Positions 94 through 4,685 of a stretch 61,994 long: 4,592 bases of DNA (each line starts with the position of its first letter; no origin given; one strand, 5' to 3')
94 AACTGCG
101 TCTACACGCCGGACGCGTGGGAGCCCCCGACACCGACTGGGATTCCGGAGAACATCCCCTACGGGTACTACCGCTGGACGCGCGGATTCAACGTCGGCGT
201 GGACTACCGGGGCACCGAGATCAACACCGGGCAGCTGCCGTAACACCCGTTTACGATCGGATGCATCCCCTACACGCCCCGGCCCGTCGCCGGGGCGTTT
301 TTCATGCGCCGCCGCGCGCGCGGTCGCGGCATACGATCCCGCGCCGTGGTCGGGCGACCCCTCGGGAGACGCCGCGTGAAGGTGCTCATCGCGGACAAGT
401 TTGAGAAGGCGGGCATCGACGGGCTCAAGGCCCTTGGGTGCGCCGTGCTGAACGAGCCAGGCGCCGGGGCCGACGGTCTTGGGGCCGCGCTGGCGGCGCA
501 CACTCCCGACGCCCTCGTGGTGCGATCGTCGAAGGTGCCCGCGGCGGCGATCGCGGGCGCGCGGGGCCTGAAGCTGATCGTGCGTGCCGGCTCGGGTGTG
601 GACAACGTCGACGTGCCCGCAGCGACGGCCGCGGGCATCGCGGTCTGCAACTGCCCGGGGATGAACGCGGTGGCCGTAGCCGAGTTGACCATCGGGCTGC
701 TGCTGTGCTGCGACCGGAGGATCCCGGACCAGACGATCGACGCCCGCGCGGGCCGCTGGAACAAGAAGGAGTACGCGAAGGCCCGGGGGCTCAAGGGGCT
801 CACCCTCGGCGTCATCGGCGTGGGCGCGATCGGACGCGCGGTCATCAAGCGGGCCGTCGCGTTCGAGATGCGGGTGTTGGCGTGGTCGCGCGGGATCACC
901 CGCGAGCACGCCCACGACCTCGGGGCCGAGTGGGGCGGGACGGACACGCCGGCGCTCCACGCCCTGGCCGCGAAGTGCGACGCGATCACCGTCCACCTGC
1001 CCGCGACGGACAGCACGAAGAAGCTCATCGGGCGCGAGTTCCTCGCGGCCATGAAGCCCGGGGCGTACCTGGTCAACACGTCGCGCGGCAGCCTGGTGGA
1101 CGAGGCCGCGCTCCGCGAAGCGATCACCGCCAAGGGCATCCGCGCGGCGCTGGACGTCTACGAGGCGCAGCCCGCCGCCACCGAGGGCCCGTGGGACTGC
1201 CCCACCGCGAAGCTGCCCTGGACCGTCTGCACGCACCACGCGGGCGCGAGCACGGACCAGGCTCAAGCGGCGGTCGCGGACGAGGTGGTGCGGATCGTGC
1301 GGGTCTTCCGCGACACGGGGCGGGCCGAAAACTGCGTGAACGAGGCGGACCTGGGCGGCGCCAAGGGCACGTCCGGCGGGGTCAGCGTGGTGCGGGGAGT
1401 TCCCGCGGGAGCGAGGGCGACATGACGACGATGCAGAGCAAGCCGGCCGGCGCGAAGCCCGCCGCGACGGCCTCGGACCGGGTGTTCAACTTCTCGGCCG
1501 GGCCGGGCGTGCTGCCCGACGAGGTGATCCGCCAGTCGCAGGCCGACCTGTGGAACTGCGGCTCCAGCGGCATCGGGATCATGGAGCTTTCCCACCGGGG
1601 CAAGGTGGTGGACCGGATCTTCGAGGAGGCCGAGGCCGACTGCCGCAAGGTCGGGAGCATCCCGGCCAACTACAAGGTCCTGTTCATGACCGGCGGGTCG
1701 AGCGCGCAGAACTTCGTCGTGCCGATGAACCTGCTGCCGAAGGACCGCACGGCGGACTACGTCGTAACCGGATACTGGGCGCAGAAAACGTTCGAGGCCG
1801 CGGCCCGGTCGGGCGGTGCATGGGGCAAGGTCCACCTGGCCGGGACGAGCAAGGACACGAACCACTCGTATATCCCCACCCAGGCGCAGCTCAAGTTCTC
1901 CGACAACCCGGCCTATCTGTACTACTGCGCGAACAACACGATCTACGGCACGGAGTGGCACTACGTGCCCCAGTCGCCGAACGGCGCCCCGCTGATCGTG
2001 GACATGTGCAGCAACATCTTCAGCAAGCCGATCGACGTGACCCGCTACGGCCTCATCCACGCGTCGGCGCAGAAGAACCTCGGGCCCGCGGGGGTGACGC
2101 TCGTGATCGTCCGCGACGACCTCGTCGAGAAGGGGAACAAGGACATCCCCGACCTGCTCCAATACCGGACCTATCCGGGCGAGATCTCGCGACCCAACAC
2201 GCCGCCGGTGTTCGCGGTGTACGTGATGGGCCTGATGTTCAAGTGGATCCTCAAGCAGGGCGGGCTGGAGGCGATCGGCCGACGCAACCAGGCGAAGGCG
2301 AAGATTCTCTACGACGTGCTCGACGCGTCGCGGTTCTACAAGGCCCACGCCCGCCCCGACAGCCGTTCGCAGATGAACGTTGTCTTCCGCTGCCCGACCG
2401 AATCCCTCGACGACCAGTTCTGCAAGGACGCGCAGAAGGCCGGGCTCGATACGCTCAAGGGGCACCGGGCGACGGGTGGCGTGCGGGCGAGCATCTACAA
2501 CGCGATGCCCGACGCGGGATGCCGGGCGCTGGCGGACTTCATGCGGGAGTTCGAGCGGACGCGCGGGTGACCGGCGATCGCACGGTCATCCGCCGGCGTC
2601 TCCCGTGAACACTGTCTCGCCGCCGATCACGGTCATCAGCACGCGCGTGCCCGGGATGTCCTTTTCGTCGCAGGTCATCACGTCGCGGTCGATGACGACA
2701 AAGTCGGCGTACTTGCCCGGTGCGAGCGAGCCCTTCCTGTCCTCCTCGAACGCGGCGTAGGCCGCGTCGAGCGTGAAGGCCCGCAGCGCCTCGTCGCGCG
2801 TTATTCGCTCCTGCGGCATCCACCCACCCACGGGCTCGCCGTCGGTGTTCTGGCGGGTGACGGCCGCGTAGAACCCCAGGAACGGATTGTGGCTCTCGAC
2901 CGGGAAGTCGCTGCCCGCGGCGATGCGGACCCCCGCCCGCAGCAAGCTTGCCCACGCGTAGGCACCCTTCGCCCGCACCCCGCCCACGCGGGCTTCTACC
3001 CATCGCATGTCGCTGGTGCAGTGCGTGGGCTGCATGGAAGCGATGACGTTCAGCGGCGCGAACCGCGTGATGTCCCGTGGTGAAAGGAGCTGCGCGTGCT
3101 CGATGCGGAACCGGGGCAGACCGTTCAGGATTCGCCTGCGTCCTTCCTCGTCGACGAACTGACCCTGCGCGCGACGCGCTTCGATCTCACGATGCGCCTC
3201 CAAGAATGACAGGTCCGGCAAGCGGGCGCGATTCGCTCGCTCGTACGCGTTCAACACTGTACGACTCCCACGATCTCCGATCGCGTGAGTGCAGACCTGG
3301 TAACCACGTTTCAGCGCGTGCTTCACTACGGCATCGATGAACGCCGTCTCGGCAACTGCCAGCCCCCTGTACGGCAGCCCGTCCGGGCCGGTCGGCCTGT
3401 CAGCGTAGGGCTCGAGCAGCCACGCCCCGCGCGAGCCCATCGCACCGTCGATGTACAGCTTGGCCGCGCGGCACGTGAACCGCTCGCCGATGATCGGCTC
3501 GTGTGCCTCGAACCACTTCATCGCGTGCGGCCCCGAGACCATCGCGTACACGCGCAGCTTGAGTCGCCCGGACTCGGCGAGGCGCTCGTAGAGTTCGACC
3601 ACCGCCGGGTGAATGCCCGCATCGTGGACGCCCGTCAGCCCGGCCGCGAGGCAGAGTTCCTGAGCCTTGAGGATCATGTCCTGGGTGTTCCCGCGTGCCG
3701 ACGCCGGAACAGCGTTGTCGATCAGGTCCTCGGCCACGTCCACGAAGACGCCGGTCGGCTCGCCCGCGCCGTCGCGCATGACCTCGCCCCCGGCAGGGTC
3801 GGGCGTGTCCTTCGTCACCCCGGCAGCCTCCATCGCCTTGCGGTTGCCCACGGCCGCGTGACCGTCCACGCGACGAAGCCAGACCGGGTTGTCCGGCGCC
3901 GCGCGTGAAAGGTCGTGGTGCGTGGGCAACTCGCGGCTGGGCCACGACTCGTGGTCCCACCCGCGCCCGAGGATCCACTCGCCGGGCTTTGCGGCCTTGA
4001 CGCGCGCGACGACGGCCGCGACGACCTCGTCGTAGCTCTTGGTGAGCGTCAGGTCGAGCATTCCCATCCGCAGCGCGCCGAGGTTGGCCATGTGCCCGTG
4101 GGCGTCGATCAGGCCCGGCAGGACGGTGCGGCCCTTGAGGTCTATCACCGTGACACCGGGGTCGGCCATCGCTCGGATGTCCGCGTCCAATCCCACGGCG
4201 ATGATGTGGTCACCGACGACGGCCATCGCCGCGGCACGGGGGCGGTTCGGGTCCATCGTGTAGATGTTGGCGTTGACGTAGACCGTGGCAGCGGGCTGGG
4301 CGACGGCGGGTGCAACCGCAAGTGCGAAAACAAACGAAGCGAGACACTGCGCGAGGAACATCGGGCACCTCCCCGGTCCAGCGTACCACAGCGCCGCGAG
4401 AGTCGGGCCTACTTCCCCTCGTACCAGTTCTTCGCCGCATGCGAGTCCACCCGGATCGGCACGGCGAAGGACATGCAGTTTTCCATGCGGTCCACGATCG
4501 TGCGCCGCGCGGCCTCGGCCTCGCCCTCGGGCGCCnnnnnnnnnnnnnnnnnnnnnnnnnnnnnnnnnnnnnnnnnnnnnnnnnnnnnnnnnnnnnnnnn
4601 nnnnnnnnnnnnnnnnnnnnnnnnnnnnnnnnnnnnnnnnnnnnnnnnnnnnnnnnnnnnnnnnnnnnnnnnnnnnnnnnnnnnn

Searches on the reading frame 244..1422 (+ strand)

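Call 47: search_protein_families(library=pfam, proteins=[window:244-1422:+], max_evalue=0.00001)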
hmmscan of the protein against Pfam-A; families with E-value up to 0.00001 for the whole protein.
window:244-1422:+ (393 aa): 3 families
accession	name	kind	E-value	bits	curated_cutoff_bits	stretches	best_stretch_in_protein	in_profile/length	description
PF02826.25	2-Hacid_dh_C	-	3.1e-45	154.2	25.1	1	150-334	1-178/178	D-isomer specific 2-hydroxyacid dehydrogenase, NAD binding domain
PF00389.36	2-Hacid_dh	-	5.5e-25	88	24.6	1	85-366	37-134/134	D-isomer specific 2-hydroxyacid dehydrogenase, catalytic domain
PF03446.21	NAD_binding_2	-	4.4e-08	33.7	21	1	188-300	2-113/161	NAD binding domain of 6-phosphogluconate dehydrogenase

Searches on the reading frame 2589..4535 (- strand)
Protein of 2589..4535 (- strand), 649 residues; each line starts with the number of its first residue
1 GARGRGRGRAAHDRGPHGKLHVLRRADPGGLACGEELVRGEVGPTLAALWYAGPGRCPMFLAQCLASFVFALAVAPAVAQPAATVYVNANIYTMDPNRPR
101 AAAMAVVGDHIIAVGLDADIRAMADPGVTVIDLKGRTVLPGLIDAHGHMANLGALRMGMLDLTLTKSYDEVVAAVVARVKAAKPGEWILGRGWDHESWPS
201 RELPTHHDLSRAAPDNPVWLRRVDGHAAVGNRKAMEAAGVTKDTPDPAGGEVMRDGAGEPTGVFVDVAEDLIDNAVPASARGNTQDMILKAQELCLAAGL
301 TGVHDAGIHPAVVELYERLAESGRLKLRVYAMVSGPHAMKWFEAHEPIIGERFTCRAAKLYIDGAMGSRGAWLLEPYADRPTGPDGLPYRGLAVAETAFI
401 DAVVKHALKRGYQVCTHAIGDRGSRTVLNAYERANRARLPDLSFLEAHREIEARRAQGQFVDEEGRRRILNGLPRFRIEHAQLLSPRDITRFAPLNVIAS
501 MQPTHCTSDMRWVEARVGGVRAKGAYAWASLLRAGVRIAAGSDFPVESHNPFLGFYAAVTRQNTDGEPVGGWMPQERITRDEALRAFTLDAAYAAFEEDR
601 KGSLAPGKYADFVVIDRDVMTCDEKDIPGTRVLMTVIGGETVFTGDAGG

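Call 47: search_protein_families(library=pfam, proteins=[window:2589-4535:-], max_evalue=0.00001)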
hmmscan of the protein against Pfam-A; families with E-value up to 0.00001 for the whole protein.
window:2589-4535:- (649 aa): 2 families
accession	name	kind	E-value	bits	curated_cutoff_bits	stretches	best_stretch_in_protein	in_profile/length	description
PF07969.17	Amidohydro_3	-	5.9e-107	359.5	29.7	1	130-643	2-472/472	Amidohydrolase family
PF01979.26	Amidohydro_1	-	3.5e-14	53.2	25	1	398-642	135-345/345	Amidohydrolase family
